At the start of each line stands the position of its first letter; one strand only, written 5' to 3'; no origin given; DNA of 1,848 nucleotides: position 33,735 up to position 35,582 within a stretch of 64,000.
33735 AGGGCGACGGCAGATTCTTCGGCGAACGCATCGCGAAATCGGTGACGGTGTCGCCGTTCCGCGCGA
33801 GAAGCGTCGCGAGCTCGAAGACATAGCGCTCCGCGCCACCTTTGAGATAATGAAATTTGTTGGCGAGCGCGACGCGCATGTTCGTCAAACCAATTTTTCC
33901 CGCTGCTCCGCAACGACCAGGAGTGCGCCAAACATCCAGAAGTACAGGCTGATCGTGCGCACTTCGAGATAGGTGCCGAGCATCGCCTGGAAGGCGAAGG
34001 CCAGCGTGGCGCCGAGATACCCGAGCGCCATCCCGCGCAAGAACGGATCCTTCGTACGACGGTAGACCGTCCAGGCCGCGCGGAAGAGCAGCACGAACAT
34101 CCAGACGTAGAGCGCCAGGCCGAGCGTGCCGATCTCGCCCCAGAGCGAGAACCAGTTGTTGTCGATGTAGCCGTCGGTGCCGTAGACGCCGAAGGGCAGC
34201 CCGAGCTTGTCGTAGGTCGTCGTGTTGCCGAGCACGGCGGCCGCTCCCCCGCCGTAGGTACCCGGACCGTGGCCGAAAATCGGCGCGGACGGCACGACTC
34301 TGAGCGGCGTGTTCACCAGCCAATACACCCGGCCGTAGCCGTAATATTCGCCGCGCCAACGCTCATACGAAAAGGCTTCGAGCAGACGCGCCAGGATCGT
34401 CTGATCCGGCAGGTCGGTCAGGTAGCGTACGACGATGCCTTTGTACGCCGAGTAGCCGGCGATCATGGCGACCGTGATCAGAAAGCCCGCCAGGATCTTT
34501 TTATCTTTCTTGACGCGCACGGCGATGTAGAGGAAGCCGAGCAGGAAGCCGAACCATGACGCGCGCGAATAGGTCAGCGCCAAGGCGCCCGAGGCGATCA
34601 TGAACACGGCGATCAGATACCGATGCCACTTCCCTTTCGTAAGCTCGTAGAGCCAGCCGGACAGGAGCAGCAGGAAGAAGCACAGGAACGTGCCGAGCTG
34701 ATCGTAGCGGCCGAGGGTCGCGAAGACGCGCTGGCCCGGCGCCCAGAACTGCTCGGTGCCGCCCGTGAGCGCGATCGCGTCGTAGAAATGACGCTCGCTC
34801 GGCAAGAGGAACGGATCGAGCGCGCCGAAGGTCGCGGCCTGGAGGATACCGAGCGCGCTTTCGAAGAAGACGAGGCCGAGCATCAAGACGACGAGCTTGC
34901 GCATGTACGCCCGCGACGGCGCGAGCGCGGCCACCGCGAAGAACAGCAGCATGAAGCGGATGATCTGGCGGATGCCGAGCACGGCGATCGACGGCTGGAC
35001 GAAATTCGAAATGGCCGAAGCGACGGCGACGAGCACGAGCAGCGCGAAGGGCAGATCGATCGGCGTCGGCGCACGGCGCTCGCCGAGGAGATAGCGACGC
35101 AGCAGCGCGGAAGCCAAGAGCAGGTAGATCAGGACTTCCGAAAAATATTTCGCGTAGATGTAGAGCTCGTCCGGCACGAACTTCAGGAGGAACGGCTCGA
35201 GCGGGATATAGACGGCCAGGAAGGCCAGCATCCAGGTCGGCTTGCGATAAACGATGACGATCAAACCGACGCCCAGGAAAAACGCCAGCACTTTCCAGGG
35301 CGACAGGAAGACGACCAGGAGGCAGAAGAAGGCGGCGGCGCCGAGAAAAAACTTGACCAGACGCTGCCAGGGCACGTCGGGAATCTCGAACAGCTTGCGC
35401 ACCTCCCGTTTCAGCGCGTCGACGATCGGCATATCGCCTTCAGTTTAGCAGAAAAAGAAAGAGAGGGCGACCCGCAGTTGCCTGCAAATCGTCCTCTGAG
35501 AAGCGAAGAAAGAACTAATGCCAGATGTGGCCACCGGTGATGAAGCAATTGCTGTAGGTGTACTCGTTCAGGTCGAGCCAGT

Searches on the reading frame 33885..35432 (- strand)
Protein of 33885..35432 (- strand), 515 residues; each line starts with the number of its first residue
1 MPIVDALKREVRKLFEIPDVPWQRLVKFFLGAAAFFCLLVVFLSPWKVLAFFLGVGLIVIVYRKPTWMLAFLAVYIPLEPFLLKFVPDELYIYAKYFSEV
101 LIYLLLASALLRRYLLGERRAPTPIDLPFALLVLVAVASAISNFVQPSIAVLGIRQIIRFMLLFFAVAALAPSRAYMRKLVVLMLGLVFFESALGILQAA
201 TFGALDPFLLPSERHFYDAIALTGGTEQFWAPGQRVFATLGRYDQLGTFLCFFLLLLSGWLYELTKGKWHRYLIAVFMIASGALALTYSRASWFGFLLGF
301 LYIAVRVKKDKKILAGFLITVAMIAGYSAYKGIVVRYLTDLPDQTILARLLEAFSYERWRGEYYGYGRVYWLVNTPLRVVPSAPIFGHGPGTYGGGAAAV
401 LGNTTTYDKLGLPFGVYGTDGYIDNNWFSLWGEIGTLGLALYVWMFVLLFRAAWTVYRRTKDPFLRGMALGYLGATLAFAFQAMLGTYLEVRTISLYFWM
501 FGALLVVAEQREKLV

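Call 39: search_protein_families(library=pfam, proteins=[window:33885-35432:-], max_evalue=0.001)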
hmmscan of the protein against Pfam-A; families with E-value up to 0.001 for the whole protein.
window:33885-35432:- (515 aa): 1 family
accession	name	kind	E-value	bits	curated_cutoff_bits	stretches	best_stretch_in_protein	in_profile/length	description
PF04932.20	Wzy_C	-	6.5e-06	26.4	31.7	1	276-443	2-149/149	O-Antigen ligase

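Call 79: search_protein_families(library=ncbifam, proteins=[window:33885-35432:-], max_evalue=0.00001)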
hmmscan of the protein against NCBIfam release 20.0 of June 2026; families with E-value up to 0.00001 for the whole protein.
window:33885-35432:- (515 aa): 0 families
